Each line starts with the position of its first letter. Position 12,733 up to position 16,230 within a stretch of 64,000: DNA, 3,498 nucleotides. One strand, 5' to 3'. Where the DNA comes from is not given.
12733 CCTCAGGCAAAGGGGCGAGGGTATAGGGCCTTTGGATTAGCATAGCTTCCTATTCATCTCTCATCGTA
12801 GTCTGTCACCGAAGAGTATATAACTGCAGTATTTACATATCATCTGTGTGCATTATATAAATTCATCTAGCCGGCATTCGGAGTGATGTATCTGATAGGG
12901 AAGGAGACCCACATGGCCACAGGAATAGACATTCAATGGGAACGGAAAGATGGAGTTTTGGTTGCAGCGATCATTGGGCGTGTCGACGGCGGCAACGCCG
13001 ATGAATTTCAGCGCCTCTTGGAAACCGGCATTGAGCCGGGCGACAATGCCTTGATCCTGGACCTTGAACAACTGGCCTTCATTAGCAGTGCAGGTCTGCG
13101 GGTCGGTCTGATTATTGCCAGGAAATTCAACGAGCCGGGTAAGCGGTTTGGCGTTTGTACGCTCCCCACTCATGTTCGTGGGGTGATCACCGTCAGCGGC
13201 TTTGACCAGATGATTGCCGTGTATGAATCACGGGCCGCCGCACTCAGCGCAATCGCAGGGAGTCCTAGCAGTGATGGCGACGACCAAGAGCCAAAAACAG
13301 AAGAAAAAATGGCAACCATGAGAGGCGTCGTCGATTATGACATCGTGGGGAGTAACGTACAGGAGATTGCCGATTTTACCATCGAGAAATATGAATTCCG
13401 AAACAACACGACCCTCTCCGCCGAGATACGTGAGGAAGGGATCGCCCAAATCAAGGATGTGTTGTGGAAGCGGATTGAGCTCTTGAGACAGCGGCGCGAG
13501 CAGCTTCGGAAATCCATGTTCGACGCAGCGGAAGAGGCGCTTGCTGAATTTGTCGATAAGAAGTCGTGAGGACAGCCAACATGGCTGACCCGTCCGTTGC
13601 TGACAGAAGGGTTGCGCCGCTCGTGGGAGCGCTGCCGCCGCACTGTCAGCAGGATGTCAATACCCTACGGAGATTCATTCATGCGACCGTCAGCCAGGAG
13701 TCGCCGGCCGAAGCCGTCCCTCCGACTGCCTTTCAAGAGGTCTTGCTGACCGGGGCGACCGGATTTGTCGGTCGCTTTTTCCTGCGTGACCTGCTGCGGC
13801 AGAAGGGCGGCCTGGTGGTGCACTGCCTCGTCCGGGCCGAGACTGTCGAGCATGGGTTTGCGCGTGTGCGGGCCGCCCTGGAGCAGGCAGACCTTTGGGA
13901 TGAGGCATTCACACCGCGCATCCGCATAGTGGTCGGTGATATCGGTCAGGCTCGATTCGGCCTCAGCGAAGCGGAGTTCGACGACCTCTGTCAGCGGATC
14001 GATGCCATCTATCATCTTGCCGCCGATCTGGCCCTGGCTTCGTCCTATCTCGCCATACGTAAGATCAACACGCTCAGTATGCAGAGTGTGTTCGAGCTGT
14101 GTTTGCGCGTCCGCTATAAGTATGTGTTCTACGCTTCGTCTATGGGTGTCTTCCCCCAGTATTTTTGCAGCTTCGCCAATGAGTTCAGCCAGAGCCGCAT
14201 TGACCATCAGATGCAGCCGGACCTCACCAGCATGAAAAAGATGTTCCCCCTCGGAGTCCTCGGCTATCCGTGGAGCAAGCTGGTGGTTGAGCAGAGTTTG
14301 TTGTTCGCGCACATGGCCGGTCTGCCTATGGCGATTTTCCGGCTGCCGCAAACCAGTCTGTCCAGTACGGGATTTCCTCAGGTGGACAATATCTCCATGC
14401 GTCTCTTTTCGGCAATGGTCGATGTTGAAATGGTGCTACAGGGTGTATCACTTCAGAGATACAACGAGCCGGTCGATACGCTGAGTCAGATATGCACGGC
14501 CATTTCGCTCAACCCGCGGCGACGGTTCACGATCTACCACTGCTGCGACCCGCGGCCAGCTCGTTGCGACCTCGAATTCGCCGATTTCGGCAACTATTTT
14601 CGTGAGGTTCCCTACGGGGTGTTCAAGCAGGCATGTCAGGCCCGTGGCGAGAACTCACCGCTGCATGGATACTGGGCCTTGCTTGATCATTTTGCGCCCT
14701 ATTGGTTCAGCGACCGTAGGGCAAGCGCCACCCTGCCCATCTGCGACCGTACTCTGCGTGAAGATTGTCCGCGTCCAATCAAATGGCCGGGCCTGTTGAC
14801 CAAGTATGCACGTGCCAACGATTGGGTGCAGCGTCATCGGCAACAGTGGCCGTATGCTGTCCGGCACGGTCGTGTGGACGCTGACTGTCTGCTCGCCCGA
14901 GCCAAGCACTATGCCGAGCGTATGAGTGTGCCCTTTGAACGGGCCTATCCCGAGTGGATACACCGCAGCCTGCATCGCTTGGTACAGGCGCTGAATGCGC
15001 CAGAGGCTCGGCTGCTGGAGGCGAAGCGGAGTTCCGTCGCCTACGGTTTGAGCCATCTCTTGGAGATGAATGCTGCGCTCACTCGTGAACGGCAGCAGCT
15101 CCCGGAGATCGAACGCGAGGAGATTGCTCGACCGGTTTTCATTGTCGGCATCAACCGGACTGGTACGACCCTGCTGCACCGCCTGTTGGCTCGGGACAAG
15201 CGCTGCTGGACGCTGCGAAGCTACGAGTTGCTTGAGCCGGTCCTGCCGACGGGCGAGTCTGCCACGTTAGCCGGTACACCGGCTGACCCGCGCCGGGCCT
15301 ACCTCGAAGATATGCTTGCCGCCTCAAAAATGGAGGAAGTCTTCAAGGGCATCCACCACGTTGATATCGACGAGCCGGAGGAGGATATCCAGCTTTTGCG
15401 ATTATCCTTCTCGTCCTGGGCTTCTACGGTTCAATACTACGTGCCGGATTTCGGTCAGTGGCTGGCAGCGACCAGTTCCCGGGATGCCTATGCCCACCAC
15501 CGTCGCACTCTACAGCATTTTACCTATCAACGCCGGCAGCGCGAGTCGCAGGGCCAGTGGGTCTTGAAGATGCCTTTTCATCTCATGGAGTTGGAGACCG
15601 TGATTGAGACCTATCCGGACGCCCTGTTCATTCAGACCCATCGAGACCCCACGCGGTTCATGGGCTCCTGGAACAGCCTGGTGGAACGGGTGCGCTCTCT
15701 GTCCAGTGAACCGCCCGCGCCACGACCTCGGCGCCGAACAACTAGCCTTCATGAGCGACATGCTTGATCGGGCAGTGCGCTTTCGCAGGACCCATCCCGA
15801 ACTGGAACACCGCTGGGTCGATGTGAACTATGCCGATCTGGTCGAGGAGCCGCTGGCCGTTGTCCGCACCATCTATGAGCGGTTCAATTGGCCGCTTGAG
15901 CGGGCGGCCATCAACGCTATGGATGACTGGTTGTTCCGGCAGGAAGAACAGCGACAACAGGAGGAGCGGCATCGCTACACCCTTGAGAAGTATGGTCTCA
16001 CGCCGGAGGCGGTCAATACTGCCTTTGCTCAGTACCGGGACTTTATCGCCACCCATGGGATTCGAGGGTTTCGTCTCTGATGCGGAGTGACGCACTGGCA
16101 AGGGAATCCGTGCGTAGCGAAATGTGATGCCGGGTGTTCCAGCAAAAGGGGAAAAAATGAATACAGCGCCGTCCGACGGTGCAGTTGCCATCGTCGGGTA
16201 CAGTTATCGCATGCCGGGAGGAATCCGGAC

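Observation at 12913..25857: Orphan operon STAS / reductase-sulfotransferase / fully reducing PKS / B12 radical SAM / PPTase: candidate pathway to a sulfated long-chain alkyl lipid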

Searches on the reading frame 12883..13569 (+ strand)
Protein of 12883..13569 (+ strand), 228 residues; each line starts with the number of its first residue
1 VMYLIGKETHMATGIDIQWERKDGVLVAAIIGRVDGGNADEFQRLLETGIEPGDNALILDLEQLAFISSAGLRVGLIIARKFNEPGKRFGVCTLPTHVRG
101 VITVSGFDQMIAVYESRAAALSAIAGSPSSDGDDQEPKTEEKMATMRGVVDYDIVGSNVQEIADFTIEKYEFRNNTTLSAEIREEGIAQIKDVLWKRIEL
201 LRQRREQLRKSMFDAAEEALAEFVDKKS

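Call 4: search_protein_families(library=pfam, proteins=[window:12883-13569:+], max_evalue=0.01)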
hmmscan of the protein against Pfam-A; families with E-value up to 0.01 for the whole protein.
window:12883-13569:+ (228 aa): 2 families
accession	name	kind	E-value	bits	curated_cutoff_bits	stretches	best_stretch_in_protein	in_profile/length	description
PF01740.26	STAS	-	3.4e-13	49.7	22.6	1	17-120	2-106/106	STAS domain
PF13466.11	STAS_2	-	1e-06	29.2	29.2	1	32-108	5-80/80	STAS domain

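Call 30: search_protein_families(library=ncbifam, proteins=[window:12913-13569:+], max_evalue=0.001)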
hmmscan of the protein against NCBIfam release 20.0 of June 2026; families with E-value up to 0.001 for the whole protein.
window:12913-13569:+ (218 aa): 2 families
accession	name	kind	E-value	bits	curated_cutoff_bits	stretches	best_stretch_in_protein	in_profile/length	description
TIGR00377.1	ant_ant_sig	superfamily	3.8e-15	55.7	53.45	1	5-106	3-105/108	anti-sigma factor antagonist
TIGR02886.1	spore_II_AA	equivalog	6.7e-12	45.4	114.75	1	8-111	2-106/106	anti-sigma F factor antagonist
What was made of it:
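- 12913..13569 (+): STAS-domain protein (218 aa). It has a SpoIIAA-like anti-sigma-antagonist domain, a disordered linker and a C-terminal pair of long helices (the 'POR_0546-like' part). Pfam STAS, E 3e-13 (call 4); NCBIfam ant_ant_sig (call 30).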

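Call 47: find_homologous_proteins(query=window:12913-13569:+, max_evalue=0.00001)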
Query window:12913-13569:+ (218 aa): 69 proteins with E <= 0.00001 among 1211 candidates.
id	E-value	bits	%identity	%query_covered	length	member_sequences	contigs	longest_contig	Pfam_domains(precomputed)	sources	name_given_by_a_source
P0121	5.6e-132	455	97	100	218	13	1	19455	PF01740.27,PF13466.13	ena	-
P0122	3.6e-121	420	89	100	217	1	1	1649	PF01740.27,PF13466.13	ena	-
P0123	5.8e-118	410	86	100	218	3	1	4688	PF01740.27,PF13466.13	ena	-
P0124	4.5e-105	368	78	100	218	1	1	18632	PF01740.27,PF13466.13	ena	-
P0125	6.5e-104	364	74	98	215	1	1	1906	PF01740.27,PF13466.13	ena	-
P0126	2.6e-100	352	75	97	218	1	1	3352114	PF01740.27,PF13466.13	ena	-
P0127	7.3e-100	351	76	100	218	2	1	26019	PF01740.27,PF13466.13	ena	-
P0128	1.2e-99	350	73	100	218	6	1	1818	PF01740.27,PF13466.13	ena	-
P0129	2.0e-99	349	75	97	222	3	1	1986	PF01740.27,PF13466.13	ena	-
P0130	1.3e-97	343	72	100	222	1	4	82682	PF01740.27,PF13466.13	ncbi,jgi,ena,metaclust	metaclust:\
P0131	1.4e-96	340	73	100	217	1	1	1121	PF01740.27,PF13466.13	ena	-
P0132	2.0e-96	339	72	100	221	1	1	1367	PF01740.27,PF13466.13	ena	-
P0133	5.0e-95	335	73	98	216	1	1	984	PF01740.27,PF13466.13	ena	-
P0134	4.4e-94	332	73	100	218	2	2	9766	PF01740.27,PF13466.13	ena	-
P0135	4.1e-93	329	69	100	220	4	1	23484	PF01740.27,PF13466.13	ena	-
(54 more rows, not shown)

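Call 55: predict_structure(alignment_id=A1)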
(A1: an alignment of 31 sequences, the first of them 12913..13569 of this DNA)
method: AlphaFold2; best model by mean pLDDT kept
length: 218 residues; sequences in the alignment: 31
mean_pLDDT: 84.3   pTM: 0.76
mean pLDDT of the five models: 84.3, 82.6, 82.5, 81.8, 79.4
residues with pLDDT >= 90: 149; 70-90: 34; 50-70: 3; < 50: 32
segments of 3 or more residues with pLDDT < 50: 117-146
pLDDT, mean of each block of 10 residues (from residue 1): 79 95 93 97 95 94 95 90 92 90 95 67 34 34 57 94 94 96 90 89 96 91
secondary structure, 60 per line:
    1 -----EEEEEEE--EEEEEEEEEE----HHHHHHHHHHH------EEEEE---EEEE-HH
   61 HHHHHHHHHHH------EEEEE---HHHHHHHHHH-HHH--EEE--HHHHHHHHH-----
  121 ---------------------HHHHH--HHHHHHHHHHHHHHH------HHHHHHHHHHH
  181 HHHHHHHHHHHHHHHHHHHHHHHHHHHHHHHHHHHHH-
elements in order: E6-12 E15-24 H29-39 E46-50 E54-57 H59-71 E78-82 H86-95 E102-104 H107-115 H142-146 H149-163 H170-217

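Call 58: fold_search(model_id=the predicted structure, library=pdb)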
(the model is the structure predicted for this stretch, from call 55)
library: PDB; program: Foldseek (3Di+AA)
matches with E <= 10: 732; with E <= 0.001: 40
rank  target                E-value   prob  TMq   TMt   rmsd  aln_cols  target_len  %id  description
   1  1th8_B                5.6e-09  1.00  0.47  0.85   1.9       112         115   28  Crystal Structures of the ADP and ATP bound forms of the Bacillus Anti-sigma factor SpoIIAB in complex with the Anti-a (released 2004-06-15)
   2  1thn_B                8.1e-09  1.00  0.48  0.88   1.8       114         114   27  Crystal Structures of the ADP and ATP bound forms of the Bacillus Anti-sigma factor SpoIIAB in complex with the Anti-a (released 2004-06-15)
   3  1tid_D                4.0e-08  1.00  0.47  0.83   1.8       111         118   27  Crystal Structures of the ADP and ATP bound forms of the Bacillus Anti-sigma factor SpoIIAB in complex with the Anti-a (released 2004-06-15)
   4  1tid_B                8.8e-08  1.00  0.48  0.84   1.8       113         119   26  Crystal Structures of the ADP and ATP bound forms of the Bacillus Anti-sigma factor SpoIIAB in complex with the Anti-a (released 2004-06-15)
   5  1til_B                9.3e-08  1.00  0.46  0.81   2.5       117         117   26  Crystal Structures of the ADP and ATP bound forms of the Bacillus Anti-sigma factor SpoIIAB in complex with the Anti-a (released 2004-06-15)
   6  6m36_H                3.6e-07  1.00  0.43  0.88   2.1       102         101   18  The crystal structure of B. subtilis RsbV/RsbW complex in the monoclinic crystal form (released 2020-07-15)
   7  4qtp_A                4.8e-07  1.00  0.49  0.89   1.8       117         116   26  Crystal Structure of an Anti-sigma Factor Antagonist from Mycobacterium paratuberculosis (released 2014-07-16)
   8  4qtp_D                4.8e-07  1.00  0.48  0.87   2.2       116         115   25  Crystal Structure of an Anti-sigma Factor Antagonist from Mycobacterium paratuberculosis (released 2014-07-16)
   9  1vc1_A                8.4e-07  1.00  0.45  0.85   2.4       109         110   17  Crystal structure of the TM1442 protein from Thermotoga maritima, a homolog of the Bacillus subtilis general stress re (released 2004-09-28)
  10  4hyl_A                8.9e-07  1.00  0.47  0.85   2.4       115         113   24  The crystal structure of an anti-sigma-factor antagonist from Haliangium ochraceum DSM 14365 (released 2012-11-28)
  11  4hyl_B                1.0e-06  1.00  0.45  0.80   2.9       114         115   24  The crystal structure of an anti-sigma-factor antagonist from Haliangium ochraceum DSM 14365 (released 2012-11-28)
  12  8ih8_B                1.1e-06  1.00  0.47  0.84   1.6       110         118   24  anti-sigmaF factor and Anti-sigmaF factor antagonist complex(usfx-RsfB) (released 2024-02-28)
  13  4qtp_B                1.2e-06  1.00  0.48  0.87   1.7       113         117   26  Crystal Structure of an Anti-sigma Factor Antagonist from Mycobacterium paratuberculosis (released 2014-07-16)
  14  6m36_B                1.5e-06  1.00  0.42  0.87   2.0       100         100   18  The crystal structure of B. subtilis RsbV/RsbW complex in the monoclinic crystal form (released 2020-07-15)
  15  8ih8_A                3.0e-06  1.00  0.49  0.89   2.2       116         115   23  anti-sigmaF factor and Anti-sigmaF factor antagonist complex(usfx-RsfB) (released 2024-02-28)
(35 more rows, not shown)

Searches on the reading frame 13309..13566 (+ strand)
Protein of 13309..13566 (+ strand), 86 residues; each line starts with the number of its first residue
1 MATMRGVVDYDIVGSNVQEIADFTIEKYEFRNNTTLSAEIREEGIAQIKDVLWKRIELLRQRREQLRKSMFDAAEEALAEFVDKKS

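Call 43: search_protein_families(library=pfam, proteins=[window:13309-13566:+], max_evalue=10)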
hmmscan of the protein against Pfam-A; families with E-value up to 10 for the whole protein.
seq(86 aa): 3 families
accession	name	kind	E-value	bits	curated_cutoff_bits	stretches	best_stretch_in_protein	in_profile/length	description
PF02344.20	Myc-LZ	-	0.0041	17.3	24.3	1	48-69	9-30/31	Myc leucine zipper domain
PF23268.1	RIN1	-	0.056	14.2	27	1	12-81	16-86/95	RIN1-like domain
PF00031.27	Cystatin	-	0.16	12.7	22.2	1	15-35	11-32/92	Cystatin domain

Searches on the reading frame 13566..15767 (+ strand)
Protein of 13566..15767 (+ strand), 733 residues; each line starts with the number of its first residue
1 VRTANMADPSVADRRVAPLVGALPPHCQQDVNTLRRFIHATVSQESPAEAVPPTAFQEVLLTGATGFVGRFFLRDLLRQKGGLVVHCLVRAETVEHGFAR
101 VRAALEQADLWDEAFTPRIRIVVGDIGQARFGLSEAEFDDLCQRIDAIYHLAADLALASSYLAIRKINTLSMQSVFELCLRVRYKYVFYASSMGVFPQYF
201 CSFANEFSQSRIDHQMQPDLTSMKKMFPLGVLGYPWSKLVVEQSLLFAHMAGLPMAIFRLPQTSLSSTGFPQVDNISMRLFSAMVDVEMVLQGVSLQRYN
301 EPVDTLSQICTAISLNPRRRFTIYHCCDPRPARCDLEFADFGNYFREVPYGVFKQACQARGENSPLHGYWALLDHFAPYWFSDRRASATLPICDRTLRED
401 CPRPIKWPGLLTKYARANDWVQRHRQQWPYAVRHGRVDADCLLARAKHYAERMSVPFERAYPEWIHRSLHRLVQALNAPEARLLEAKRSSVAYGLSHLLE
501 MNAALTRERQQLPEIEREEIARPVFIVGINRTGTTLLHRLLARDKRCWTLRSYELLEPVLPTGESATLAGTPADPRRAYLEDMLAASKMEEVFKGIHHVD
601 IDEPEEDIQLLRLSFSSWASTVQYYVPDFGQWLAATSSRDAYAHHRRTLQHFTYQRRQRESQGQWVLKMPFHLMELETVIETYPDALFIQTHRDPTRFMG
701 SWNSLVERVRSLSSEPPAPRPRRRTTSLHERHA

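Call 4: search_protein_families(library=pfam, proteins=[window:13566-15767:+], max_evalue=0.01)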
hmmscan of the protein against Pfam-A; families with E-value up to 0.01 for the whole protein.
window:13566-15767:+ (733 aa): 6 families
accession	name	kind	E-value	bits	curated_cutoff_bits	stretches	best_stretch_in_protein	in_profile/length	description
PF07993.18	NAD_binding_4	-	2.8e-44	151.6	20.1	1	61-290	1-235/258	Male sterility protein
PF13469.12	Sulfotransfer_3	-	7.9e-25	88.8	27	1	523-711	1-151/216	Sulfotransferase family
PF01370.27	Epimerase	-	2.2e-10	40.8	20.9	1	59-213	1-121/240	NAD dependent epimerase/dehydratase family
PF16363.11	GDP_Man_Dehyd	-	4.7e-05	23.4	27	1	60-192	1-129/332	GDP-mannose 4,6 dehydratase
PF17784.7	Sulfotransfer_4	-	7.3e-05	23.1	22.8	1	676-711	81-116/215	Sulfotransferase domain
PF01073.25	3Beta_HSD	-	0.00013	21.6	22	1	61-197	2-122/280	3-beta hydroxysteroid dehydrogenase/isomerase family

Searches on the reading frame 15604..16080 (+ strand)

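Call 4: search_protein_families(library=pfam, proteins=[window:15604-16080:+], max_evalue=0.01)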
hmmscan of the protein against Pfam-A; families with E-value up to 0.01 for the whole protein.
window:15604-16080:+ (158 aa): 1 family
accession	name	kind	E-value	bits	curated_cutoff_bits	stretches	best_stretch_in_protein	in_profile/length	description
PF13469.12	Sulfotransfer_3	-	1.8e-06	28.8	27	1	40-99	159-215/216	Sulfotransferase family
